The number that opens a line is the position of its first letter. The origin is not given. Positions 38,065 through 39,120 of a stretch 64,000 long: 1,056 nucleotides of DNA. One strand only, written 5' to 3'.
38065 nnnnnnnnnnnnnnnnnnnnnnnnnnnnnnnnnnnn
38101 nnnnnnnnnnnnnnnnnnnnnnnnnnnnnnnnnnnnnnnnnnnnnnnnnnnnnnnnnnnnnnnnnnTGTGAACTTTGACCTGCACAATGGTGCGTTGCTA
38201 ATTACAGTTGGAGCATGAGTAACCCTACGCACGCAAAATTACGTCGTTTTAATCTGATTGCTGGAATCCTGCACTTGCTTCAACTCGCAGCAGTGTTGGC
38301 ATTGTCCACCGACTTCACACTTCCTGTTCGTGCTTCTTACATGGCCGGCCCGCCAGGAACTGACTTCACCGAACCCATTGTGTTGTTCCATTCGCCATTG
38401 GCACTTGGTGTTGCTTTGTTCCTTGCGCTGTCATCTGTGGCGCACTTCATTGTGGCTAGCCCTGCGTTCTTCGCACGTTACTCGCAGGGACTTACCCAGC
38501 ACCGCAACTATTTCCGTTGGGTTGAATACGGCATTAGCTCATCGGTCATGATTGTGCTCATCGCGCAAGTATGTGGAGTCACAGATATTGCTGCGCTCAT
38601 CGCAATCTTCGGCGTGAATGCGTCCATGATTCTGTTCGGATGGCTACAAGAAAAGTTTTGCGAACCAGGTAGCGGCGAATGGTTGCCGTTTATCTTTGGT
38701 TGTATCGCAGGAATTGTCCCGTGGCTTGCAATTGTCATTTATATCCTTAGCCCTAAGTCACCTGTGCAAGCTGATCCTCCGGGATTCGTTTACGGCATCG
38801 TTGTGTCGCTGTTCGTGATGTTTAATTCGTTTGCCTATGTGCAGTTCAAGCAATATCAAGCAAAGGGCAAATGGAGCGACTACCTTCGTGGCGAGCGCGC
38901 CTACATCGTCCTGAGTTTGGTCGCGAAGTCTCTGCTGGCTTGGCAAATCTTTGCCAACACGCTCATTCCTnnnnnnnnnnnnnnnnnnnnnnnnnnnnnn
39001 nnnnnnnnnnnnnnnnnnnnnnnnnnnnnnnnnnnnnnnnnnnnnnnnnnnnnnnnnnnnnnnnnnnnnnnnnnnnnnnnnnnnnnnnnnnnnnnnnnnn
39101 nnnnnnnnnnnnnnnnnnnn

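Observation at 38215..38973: A heliorhodopsin gene: inverted-topology retinal protein of still unresolved function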

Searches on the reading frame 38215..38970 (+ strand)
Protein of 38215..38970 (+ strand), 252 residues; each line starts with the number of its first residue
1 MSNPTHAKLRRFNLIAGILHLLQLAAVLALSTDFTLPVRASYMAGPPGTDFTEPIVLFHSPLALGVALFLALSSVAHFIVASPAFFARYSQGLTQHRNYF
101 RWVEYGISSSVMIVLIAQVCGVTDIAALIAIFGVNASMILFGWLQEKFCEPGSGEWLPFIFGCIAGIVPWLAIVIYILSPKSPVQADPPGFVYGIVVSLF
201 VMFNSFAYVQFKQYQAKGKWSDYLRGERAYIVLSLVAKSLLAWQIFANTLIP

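Call 4: search_protein_families(library=pfam, proteins=[window:38215-38970:+], max_evalue=0.01)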
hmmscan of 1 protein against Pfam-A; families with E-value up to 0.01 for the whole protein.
window:38215-38970:+ (252 aa): 1 family
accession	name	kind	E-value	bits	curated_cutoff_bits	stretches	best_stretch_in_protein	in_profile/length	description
PF18761.7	Heliorhodopsin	-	7e-98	327.2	26.7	1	9-250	1-242/242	Heliorhodopsin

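Call 5: search_protein_families(library=ncbifam, proteins=[window:38215-38970:+], max_evalue=0.01)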
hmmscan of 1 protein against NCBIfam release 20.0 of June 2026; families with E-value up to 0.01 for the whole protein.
window:38215-38970:+ (252 aa): 1 family
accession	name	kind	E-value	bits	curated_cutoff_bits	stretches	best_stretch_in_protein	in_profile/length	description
NF038020.1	HeR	equivalog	8.7e-100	333.3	100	1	9-250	1-244/244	heliorhodopsin HeR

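Call 6: search_solved_structures(query=window:38215-38970:+, show_alignments=3)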
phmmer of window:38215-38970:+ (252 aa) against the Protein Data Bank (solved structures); distinct sequences matched with E-value up to 0.001: 6.
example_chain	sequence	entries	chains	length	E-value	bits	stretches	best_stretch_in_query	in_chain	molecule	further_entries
9ljj_A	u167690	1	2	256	2.5e-107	361.1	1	8-252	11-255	Heliorhodopsin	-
6su3_X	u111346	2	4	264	2.8e-107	360.9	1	8-252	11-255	48C12 heliorhodopsin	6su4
6uh3_A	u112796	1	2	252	3e-106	357.5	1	8-251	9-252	Heliorhodopsin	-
6is6_A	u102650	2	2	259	1.3e-53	185.1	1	7-252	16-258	heliorhodopsin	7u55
7clj_A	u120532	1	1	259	3e-53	183.9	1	7-252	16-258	heliorhodopsin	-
9vfc_A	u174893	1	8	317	5.9e-34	120.7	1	12-249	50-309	heliorhodopsin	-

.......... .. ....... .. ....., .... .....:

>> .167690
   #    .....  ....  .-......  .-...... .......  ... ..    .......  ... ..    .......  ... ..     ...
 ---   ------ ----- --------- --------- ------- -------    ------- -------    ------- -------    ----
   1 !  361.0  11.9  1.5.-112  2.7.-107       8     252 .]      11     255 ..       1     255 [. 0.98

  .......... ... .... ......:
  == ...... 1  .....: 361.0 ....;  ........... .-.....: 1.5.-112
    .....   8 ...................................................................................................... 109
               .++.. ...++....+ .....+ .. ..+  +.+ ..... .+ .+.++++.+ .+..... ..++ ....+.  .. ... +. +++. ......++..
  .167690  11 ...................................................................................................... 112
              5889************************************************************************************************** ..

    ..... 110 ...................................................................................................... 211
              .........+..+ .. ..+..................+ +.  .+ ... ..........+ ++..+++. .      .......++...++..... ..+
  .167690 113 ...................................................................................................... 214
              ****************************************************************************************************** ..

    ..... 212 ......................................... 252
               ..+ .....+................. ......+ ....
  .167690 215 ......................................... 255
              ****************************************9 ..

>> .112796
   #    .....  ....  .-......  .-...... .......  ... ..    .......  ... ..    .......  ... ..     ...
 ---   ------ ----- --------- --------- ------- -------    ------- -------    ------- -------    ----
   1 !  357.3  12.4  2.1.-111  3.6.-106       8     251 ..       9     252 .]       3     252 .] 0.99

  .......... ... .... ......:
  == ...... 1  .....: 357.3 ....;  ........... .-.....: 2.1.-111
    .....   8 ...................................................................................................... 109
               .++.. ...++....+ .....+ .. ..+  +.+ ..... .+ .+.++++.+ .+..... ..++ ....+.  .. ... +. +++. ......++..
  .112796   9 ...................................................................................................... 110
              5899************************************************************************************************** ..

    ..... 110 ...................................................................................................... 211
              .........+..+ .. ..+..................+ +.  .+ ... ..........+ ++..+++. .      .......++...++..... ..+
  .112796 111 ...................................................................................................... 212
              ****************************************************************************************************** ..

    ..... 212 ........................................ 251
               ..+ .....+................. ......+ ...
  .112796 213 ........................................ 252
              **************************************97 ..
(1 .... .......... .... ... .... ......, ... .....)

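Call 7: find_encoding_contigs(protein=window:38215-38970:+, flank=10000, max_places=6)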
Protein window:38215-38970:+ (252 aa): no gene with exactly this product is on record in the collection.

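Call 11: find_homologous_proteins(query=window:38215-38970:+, max_evalue=1e-10)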
Query window:38215-38970:+ (252 aa): 7925 proteins with E <= 1e-10 among 8000 candidates; the best 120 are listed.
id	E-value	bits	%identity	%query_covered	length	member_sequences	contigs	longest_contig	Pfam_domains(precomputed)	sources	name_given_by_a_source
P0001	3.5e-162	556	100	100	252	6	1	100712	PF18761.8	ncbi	-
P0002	6.8e-143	492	87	100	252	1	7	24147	PF18761.8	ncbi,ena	-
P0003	6.4e-140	483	84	100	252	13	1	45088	PF18761.8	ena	-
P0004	4.3e-139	480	85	100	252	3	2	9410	PF18761.8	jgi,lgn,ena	jgi:hypothetical protein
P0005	3.3e-130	451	78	98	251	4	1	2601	PF18761.8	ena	-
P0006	3.4e-128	444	78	100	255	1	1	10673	PF18761.8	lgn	-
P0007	2.1e-123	429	75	100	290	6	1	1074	PF18761.8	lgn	-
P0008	9.8e-123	426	75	100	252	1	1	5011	PF18761.8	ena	-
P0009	4.4e-122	424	75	100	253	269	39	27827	PF18761.8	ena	-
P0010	6.6e-122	424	75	100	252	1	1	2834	PF18761.8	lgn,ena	-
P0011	9.6e-122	423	74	100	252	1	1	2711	PF18761.8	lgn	-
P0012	1.6e-121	422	75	100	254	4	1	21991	PF18761.8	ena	-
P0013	2.0e-121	422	75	100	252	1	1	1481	PF18761.8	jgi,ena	jgi:hypothetical protein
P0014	2.1e-121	422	75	100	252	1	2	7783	PF18761.8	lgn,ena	-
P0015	2.8e-121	422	74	100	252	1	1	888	PF18761.8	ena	-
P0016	3.1e-121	421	75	100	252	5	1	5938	PF18761.8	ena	-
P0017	5.5e-121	421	74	100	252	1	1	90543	PF18761.8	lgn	-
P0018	7.2e-121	420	72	100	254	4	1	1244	PF18761.8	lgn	-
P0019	8.0e-121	420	74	100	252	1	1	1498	PF18761.8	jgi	-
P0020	9.3e-121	420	73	100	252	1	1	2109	PF18761.8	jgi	-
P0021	9.9e-121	420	74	100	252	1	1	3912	PF18761.8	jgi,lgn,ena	jgi:hypothetical protein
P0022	1.2e-120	420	75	100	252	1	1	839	PF18761.8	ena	-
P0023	1.2e-120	420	75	100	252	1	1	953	PF18761.8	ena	-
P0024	1.2e-120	420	74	100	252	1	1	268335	PF18761.8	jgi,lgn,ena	jgi:hypothetical protein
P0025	1.3e-120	419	74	100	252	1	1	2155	PF18761.8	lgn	-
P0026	1.3e-120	419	73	100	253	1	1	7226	PF18761.8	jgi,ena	jgi:hypothetical protein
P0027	1.4e-120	419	75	100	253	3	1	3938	PF18761.8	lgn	-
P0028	2.0e-120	419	73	100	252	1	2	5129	PF18761.8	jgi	-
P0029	2.1e-120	419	74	100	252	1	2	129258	PF18761.8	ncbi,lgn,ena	-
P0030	2.2e-120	419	73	100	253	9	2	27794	PF18761.8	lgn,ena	-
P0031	2.3e-120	419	73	100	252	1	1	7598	PF18761.8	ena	-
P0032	2.4e-120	419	89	83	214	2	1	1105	PF18761.8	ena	-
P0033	2.5e-120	418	73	100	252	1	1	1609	PF18761.8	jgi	-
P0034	2.6e-120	418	74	100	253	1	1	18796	PF18761.8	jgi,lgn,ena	jgi:hypothetical protein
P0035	2.8e-120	418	74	100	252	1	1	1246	PF18761.8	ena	-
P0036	3.0e-120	418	73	100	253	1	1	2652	PF18761.8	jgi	jgi:hypothetical protein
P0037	3.5e-120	418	73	100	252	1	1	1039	PF18761.8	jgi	-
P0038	3.9e-120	418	73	100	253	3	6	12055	PF18761.8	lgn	-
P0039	4.0e-120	418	74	100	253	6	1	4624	PF18761.8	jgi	jgi:hypothetical protein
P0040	4.1e-120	418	74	100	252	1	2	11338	PF18761.8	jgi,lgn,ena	jgi:hypothetical protein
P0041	5.2e-120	417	74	100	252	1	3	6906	PF18761.8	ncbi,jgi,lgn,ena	jgi:hypothetical protein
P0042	9.2e-120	417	75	100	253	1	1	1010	PF18761.8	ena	-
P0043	1.1e-119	416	73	100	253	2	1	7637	PF18761.8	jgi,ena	-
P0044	1.1e-119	416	73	100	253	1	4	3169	PF18761.8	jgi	-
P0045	1.2e-119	416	73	100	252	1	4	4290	PF18761.8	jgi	-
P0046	1.2e-119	416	73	100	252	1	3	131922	PF18761.8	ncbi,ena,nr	ncbi:MAG: heliorhodopsin HeR [Actinobacteria bacterium]|nr:heliorhodopsin HeR [Actinomycetota bacter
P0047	1.4e-119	416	73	100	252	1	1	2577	PF18761.8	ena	-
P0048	1.4e-119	416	73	100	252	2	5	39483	PF18761.8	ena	-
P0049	1.5e-119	416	73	100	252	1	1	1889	PF18761.8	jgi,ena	jgi:hypothetical protein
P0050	1.8e-119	416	74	100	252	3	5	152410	PF18761.8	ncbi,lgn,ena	-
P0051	1.9e-119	416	73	100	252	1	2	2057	PF18761.8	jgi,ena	jgi:hypothetical protein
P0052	2.0e-119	416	73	100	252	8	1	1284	PF18761.8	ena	-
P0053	2.3e-119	415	73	100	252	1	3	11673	PF18761.8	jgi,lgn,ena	jgi:hypothetical protein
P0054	2.5e-119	415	73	100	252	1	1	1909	PF18761.8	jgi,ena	jgi:hypothetical protein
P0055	2.5e-119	415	72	100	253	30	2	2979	PF18761.8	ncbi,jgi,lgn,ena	jgi:hypothetical protein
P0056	2.6e-119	415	73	100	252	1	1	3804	PF18761.8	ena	-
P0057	2.7e-119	415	73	100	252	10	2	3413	PF18761.8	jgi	-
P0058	2.9e-119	415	73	100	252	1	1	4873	PF18761.8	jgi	jgi:hypothetical protein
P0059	3.1e-119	415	72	100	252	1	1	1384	PF18761.8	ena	-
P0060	3.8e-119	415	73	100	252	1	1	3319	PF18761.8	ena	-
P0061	4.0e-119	415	73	100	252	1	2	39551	PF18761.8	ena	-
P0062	4.0e-119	415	73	100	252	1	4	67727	PF18761.8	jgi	-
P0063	6.0e-119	414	72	100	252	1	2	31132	PF18761.8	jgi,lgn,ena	jgi:hypothetical protein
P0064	7.8e-119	414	73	100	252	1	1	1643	PF18761.8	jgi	-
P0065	1.2e-118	413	74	100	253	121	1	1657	PF18761.8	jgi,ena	-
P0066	1.3e-118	413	72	100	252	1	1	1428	PF18761.8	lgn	-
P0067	1.4e-118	413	73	100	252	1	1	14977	PF18761.8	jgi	-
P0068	1.7e-118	412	72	100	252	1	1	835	PF18761.8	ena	-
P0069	2.4e-118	412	73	100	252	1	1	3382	PF18761.8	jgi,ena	-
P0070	2.8e-118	412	73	100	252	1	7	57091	PF18761.8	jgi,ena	-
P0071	3.2e-118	412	72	100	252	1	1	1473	PF18761.8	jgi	-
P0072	3.5e-118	411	72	100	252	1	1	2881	PF18761.8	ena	-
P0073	3.9e-118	411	72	100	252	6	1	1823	PF18761.8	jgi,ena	jgi:hypothetical protein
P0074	4.0e-118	411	72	100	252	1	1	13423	PF18761.8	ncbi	ncbi:MAG: hypothetical protein RL289_1192 [Actinomycetota bacterium]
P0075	4.1e-118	411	72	100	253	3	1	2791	PF18761.8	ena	-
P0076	4.7e-118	411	72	100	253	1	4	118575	PF18761.8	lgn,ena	-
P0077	4.8e-118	411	72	100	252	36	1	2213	PF18761.8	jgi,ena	jgi:hypothetical protein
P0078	4.9e-118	411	71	100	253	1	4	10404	PF18761.8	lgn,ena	-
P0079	5.5e-118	411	73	97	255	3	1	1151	PF18761.8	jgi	jgi:hypothetical protein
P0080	8.1e-118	410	72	100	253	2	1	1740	PF18761.8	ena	-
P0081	1.8e-117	409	72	100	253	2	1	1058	PF18761.8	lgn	-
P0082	2.0e-117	409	72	100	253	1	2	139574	PF18761.8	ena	-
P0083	2.0e-117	409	71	100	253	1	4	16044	PF18761.8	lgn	-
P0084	2.3e-117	409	72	100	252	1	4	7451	PF18761.8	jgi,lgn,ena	-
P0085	3.1e-117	408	73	98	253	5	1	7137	PF18761.8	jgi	jgi:hypothetical protein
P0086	4.0e-117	408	73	100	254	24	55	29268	PF18761.8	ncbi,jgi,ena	jgi:hypothetical protein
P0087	4.0e-117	408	71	100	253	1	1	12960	PF18761.8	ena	-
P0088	4.1e-117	408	73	97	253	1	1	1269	PF18761.8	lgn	-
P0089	5.0e-117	408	71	100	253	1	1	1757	PF18761.8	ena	-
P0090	5.1e-117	408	72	100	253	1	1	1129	PF18761.8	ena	-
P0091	6.6e-117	407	71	100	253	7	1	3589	PF18761.8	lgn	-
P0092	7.5e-117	407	72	100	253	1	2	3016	PF18761.8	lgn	-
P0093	8.9e-117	407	71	100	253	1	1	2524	PF18761.8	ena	-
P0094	1.3e-116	406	72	100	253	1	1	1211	PF18761.8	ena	-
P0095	1.7e-116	406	71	100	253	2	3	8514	PF18761.8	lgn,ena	-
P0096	1.9e-116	406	71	100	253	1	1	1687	PF18761.8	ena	-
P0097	2.3e-116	405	71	100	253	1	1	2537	PF18761.8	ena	-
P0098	2.4e-116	405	71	100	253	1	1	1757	PF18761.8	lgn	-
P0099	8.7e-116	404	72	100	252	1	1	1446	PF18761.8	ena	-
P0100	1.3e-115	403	71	100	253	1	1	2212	PF18761.8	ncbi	-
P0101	1.4e-115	403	71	100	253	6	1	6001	PF18761.8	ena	-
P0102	2.6e-115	402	71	98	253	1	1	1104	PF18761.8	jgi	jgi:hypothetical protein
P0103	8.0e-115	400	72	100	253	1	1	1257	PF18761.8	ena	-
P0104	1.5e-114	400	71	98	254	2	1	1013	PF18761.8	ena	-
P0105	2.9e-114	399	70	100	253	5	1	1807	PF18761.8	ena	-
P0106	1.3e-113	397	72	97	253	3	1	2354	PF18761.8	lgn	-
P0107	3.6e-113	395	69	100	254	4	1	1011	PF18761.8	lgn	-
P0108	9.6e-113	394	71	100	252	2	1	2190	PF18761.8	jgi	-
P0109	1.0e-112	394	70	100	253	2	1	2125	PF18761.8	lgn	-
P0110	2.0e-112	393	71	98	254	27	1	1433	PF18761.8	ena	-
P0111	2.4e-112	392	71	98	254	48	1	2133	PF18761.8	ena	-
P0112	5.5e-112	391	73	97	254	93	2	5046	PF18761.8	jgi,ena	jgi:hypothetical protein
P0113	6.2e-112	391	70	96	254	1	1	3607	PF18761.8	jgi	jgi:hypothetical protein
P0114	1.2e-111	390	70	100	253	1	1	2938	PF18761.8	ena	-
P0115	1.4e-111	390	71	98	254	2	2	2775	PF18761.8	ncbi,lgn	-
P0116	1.6e-111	390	69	100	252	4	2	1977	PF18761.8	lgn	-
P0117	1.7e-111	390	71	98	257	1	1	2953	PF18761.8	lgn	-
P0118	1.7e-111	390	71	98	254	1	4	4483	PF18761.8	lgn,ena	-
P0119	1.8e-111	389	69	99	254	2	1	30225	PF18761.8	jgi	jgi:hypothetical protein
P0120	1.8e-111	389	71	100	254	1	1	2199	PF18761.8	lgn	-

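Call 12: find_related_loci(query=window:38215-38970:+, collection=genome_contigs, flank=10000)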
Query window:38215-38970:+ (252 aa) in genome_contigs; peptide patterns used: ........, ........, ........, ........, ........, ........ (x = any residue, [..] = any of these).
599 stretches matched a pattern (row limit reached: there are more); 551 encode a relative of the query (tblastn E <= 1e-3); the best 80 are kept; 80 distinct loci.
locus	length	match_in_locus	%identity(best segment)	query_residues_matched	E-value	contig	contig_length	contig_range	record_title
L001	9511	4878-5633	92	1-252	1e-157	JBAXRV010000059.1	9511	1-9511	MAG: Actinomycetes bacterium isolate ELA592 MAG592_59, whole genome shotgun sequence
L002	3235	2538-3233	87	1-232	9e-145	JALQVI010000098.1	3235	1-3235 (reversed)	MAG: Candidatus Nanopelagicales bacterium isolate FCJ.28 NODE_98_length_3235_cov_7.105446, whole genome shotgun sequence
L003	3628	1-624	91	45-252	1e-130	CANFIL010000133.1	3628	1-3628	MAG: Actinobacteria bacterium isolate Jr-14may18-260 genome assembly, contig: Jr-14may18-C41092, whole genome shotgun se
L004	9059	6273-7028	73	1-252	7e-127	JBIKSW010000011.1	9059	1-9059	MAG: Candidatus Nanopelagicales bacterium isolate ME2015-07-01_3300042455_group6_bin3 Rohwer_bin380_scaffold_6425_c1, wh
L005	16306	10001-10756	73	1-252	7e-127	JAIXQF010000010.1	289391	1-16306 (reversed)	MAG: Actinomycetales bacterium isolate C4_MAG_00016 pond_C4_MAG_00016_000000000002, whole genome shotgun sequence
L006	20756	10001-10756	74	1-252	4e-127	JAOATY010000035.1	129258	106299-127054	MAG: Candidatus Nanopelagicales bacterium isolate AF21_PE0_T1_S7_48_15 T1_S7_53_length_129258_cov_8, whole genome shotgu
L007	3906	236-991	73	1-252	4e-129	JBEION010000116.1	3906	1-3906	MAG: Candidatus Nanopelagicales bacterium isolate Sample-106-S6-bin-12 Sample_106_S6-bin_12-k141_849944, whole genome sh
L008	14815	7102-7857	73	1-252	2e-126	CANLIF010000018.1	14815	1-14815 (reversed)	MAG: Actinobacteria bacterium isolate TE-Jun18-233 genome assembly, contig: TE-Jun18-C5501, whole genome shotgun sequenc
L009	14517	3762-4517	74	1-252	4e-126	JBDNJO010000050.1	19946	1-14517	MAG: Candidatus Nanopelagicales bacterium isolate metabat2.80.ELB k141_322406, whole genome shotgun sequence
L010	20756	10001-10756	73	1-252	3e-126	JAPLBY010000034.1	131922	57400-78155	MAG: Actinomycetota bacterium isolate LacPavin_0818_WC45_MAG_48_15 LacPavin_0818_WC45_scaffold_497694, whole genome shot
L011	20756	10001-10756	74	1-252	8e-126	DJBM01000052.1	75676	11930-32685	MAG TPA_asm: Actinobacteria bacterium UBA5976 UBA5976_contig_121, whole genome shotgun sequence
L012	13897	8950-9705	73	1-252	9e-126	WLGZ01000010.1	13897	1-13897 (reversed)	MAG: Actinomycetota bacterium isolate UFOp-RE-4nov15-112 RE-4nov15-112-c10, whole genome shotgun sequence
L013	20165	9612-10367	73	1-252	9e-126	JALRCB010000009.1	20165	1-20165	MAG: Candidatus Nanopelagicales bacterium isolate HQM.3 NODE_9_length_20165_cov_3.894713, whole genome shotgun sequence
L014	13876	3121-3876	74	1-252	8e-126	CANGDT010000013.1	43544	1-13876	MAG: Actinobacteria bacterium isolate Jr-25may17-92 genome assembly, contig: Jr-25may17-C748, whole genome shotgun seque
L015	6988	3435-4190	73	1-252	2e-125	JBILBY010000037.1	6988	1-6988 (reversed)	MAG: Candidatus Nanopelagicales bacterium isolate ME2016-06-13_3300042447_group7_bin147 Rohwer_bin382_scaffold_5133_c2,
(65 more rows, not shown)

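Call 15: list_cluster_members(proteins=[P0001])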
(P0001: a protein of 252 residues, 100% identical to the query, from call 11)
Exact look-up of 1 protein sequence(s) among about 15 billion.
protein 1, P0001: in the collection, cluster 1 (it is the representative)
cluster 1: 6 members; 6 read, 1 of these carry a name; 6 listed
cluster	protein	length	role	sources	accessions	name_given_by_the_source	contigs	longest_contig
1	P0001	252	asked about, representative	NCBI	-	-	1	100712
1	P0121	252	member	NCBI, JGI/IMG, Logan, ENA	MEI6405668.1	MAG: heliorhodopsin HeR [Actinomycetes bacterium]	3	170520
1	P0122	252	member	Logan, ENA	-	-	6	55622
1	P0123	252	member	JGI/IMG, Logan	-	-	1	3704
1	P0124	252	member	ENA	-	-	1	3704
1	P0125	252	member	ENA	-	-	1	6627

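Call 40: predict_structure(alignment_id=A1)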
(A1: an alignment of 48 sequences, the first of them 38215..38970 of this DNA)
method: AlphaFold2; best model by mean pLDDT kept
length: 252 residues; sequences in the alignment: 48
mean_pLDDT: 73.9   pTM: 0.74
mean pLDDT of the five models: 73.9, 71.8, 66.9, 64.8, 62.9
residues with pLDDT >= 90: 21; 70-90: 135; 50-70: 94; < 50: 2
segments of 3 or more residues with pLDDT < 50: none
pLDDT, mean of each block of 10 residues (from residue 1): 68 91 89 74 62 77 86 90 85 75 71 76 71 68 70 66 65 62 55 69 74 73 79 84 72 50
secondary structure, 60 per line:
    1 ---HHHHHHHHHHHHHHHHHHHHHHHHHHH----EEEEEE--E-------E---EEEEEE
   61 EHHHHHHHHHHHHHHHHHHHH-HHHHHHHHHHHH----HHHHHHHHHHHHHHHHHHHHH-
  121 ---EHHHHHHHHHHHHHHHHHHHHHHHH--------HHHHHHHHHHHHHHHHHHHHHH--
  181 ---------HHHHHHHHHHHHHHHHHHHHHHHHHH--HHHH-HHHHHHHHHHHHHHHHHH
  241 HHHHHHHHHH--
elements in order: H4-30 E35-40 E55-61 H62-81 H83-94 H99-119 H125-148 H157-178 H190-215 H218-221 H223-250
